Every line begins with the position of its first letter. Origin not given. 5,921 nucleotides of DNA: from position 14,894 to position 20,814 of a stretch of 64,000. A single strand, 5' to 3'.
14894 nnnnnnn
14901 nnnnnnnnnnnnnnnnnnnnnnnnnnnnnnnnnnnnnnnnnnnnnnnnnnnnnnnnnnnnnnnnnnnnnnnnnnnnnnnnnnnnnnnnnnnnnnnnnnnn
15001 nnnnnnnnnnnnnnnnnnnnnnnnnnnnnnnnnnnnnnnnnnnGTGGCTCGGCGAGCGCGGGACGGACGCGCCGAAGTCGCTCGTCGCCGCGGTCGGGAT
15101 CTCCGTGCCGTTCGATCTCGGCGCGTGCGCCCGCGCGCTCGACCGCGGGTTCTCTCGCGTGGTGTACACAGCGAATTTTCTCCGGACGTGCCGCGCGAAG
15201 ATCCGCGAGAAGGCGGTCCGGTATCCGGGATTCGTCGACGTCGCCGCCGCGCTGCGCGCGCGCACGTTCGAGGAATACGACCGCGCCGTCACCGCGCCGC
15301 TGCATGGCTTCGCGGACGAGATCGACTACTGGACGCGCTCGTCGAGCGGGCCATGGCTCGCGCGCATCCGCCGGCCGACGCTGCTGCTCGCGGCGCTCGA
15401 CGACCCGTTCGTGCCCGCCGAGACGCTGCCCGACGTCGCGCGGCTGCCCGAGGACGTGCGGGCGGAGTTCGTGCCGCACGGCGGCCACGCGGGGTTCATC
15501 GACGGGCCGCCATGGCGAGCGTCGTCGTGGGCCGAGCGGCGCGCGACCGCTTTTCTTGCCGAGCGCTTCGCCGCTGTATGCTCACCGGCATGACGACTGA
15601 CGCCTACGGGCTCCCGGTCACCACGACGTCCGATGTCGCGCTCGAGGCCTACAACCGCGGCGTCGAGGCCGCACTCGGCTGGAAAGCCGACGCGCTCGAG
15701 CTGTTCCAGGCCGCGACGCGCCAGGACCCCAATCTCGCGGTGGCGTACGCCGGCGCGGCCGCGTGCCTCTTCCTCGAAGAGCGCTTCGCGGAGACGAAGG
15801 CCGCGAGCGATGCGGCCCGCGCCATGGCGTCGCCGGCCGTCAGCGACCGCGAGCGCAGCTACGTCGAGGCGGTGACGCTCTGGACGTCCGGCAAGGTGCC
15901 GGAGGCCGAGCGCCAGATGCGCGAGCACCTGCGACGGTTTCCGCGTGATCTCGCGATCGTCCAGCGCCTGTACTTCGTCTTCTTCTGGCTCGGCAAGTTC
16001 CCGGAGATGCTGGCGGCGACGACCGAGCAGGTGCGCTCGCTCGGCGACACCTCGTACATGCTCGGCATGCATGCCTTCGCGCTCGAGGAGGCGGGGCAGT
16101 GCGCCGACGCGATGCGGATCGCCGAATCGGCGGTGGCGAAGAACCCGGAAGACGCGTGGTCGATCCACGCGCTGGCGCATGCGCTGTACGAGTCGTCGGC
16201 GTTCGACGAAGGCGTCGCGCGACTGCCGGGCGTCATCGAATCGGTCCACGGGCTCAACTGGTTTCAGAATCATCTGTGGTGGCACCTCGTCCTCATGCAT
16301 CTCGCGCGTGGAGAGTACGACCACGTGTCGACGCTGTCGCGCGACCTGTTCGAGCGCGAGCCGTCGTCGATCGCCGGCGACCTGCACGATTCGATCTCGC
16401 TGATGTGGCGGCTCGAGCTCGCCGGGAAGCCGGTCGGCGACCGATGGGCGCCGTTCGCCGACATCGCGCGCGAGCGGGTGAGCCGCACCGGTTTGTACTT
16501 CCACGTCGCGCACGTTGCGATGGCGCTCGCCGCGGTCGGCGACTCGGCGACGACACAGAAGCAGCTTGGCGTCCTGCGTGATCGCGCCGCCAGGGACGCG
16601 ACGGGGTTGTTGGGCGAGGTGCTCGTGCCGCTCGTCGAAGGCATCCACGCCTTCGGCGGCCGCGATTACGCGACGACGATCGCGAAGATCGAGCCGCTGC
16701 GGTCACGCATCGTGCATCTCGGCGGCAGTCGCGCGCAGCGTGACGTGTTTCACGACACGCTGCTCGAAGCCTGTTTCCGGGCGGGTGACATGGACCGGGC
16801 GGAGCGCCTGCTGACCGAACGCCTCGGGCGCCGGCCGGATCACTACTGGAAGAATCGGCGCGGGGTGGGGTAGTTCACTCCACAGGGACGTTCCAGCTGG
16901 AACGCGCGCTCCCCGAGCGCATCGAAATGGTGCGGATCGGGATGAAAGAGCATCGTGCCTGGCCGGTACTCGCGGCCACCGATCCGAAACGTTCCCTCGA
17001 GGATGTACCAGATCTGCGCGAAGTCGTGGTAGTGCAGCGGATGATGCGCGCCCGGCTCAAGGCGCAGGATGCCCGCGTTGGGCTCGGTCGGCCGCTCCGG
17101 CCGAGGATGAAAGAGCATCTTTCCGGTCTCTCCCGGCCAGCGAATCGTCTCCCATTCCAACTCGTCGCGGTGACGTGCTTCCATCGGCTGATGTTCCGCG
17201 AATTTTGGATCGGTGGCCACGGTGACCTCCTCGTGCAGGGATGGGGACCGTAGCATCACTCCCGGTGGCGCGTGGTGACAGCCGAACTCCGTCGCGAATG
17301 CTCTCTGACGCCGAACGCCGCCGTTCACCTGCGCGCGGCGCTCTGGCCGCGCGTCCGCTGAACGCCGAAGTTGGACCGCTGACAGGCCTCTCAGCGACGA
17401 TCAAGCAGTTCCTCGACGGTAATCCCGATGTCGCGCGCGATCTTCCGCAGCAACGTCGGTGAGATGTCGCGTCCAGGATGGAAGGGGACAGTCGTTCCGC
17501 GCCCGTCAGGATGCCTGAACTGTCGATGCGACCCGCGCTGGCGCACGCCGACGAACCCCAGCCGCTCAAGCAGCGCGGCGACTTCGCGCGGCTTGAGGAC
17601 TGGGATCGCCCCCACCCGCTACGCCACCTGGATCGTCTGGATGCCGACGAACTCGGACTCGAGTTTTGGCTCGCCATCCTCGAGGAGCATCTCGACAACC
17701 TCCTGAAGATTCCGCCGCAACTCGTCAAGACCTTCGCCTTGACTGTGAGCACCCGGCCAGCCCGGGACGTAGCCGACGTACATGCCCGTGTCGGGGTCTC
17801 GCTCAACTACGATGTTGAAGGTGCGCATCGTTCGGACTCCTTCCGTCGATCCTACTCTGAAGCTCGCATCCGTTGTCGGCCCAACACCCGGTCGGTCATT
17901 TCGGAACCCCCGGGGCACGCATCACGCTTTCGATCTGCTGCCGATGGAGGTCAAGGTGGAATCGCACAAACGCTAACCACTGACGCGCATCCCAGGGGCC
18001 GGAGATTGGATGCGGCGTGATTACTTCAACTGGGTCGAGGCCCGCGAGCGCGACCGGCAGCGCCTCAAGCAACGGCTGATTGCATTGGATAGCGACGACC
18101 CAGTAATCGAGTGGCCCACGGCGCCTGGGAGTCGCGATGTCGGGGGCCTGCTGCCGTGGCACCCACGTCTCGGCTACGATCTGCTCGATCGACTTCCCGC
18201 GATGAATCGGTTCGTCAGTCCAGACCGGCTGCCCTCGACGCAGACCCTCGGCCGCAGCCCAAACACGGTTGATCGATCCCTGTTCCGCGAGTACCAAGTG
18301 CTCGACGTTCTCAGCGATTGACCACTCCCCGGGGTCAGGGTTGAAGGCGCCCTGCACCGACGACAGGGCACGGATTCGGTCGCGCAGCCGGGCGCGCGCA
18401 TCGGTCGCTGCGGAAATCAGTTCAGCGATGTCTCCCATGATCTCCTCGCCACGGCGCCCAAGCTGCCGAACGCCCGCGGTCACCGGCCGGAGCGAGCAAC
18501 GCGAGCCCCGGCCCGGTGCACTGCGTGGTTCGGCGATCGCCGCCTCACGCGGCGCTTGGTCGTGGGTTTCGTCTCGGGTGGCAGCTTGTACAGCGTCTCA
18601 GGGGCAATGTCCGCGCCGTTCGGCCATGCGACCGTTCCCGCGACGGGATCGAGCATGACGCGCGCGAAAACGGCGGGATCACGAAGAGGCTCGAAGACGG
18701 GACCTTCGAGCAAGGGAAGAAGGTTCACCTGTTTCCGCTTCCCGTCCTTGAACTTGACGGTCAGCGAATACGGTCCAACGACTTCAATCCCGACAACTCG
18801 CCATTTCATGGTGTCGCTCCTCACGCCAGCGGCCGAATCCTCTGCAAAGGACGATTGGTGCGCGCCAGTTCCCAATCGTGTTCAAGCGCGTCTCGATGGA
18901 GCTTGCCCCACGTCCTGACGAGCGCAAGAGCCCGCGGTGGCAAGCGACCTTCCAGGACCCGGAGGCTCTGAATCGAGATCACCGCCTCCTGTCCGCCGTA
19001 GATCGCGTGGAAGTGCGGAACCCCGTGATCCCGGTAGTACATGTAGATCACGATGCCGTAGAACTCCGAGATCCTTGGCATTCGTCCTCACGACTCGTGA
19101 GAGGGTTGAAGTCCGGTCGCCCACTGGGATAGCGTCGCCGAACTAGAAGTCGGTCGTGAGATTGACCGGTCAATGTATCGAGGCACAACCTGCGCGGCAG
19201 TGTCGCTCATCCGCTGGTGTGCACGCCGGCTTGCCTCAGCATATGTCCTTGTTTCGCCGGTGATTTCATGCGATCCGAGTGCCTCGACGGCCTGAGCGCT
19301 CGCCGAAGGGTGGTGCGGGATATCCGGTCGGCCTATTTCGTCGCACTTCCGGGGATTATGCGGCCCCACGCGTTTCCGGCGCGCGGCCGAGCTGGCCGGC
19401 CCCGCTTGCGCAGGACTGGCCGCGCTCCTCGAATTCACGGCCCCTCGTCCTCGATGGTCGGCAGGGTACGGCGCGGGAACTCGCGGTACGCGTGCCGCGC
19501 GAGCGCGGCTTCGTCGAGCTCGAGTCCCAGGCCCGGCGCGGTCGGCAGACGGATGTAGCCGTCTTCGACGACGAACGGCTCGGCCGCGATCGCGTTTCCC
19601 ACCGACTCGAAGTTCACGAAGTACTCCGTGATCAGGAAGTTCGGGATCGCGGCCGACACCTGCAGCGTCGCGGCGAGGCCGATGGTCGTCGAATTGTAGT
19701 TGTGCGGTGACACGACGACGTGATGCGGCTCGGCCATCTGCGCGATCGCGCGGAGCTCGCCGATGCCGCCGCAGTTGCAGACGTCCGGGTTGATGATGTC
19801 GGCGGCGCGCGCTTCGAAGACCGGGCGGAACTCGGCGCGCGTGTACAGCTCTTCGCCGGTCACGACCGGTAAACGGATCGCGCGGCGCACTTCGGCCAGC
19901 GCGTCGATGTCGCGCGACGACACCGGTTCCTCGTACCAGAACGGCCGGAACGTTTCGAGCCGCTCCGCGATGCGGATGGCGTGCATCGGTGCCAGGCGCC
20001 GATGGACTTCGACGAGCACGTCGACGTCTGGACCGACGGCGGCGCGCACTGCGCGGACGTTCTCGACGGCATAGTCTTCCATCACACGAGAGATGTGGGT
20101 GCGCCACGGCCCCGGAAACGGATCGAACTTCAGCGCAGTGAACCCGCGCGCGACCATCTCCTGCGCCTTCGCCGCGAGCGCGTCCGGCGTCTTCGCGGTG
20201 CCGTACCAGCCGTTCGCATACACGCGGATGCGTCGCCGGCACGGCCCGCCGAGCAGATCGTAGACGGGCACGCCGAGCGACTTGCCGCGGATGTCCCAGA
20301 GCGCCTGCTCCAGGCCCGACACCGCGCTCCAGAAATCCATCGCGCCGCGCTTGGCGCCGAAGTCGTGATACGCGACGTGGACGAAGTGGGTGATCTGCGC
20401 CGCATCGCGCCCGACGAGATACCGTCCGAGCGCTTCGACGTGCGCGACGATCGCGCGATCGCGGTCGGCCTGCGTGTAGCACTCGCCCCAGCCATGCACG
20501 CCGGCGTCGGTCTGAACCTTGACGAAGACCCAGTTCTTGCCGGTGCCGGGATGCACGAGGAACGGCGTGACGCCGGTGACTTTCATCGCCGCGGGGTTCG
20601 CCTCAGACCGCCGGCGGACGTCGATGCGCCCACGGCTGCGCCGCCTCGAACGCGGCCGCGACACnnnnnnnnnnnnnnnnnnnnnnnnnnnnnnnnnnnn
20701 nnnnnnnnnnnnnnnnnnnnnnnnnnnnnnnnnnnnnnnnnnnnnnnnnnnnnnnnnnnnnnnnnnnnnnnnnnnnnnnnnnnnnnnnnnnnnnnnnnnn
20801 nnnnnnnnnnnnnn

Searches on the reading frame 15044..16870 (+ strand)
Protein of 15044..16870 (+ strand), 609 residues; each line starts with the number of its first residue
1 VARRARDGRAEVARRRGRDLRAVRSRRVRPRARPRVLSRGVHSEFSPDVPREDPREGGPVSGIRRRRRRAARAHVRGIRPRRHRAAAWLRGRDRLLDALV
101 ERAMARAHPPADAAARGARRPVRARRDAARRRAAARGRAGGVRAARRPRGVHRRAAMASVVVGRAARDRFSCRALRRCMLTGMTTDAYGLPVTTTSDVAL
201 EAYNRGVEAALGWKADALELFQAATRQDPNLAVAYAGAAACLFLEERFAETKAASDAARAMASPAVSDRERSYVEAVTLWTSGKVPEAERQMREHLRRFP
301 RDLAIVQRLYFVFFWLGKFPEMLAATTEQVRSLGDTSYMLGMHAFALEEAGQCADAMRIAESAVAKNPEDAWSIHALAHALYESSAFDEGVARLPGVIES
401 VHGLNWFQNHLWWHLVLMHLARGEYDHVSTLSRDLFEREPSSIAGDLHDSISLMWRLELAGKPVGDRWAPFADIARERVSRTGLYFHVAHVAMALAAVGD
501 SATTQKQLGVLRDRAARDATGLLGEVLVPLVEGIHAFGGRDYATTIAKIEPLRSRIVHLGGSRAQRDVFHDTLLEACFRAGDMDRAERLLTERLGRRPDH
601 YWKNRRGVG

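Call 49: search_protein_families(library=pfam, proteins=[window:15044-16870:+], max_evalue=0.0001)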
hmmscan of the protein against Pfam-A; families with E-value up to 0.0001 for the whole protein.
window:15044-16870:+ (609 aa): 2 families
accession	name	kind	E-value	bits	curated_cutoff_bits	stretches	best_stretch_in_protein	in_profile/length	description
PF14559.12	TPR_19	-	2e-11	44.5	25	0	349-394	3-48/68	Tetratricopeptide repeat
PF13428.12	TPR_14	-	2.6e-09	37.3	23.5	0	344-379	8-43/44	Tetratricopeptide repeat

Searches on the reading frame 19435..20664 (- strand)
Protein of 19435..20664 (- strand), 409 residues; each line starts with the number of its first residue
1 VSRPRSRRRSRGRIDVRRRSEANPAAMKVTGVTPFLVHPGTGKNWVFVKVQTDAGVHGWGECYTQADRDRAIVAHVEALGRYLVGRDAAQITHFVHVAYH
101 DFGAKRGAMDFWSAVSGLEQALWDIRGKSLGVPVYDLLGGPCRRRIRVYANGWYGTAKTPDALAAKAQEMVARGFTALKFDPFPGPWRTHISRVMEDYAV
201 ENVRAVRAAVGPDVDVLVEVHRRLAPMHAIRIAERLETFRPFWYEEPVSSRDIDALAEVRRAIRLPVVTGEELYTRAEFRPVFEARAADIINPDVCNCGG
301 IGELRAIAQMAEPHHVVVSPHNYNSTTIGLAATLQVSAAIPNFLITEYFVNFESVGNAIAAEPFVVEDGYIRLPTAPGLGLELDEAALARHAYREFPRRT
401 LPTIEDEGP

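Call 12: search_protein_families(library=pfam, proteins=[window:19435-20664:-], max_evalue=0.0001)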
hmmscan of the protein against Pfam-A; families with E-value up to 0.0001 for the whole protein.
window:19435-20664:- (409 aa): 2 families
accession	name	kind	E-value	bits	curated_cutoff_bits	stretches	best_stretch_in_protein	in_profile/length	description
PF13378.12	MR_MLE_C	-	2.6e-70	237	29.4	1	163-386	2-218/219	Enolase C-terminal domain-like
PF02746.21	MR_MLE_N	-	9.8e-20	71.4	22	1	43-139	26-117/117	Mandelate racemase / muconate lactonizing enzyme, N-terminal domain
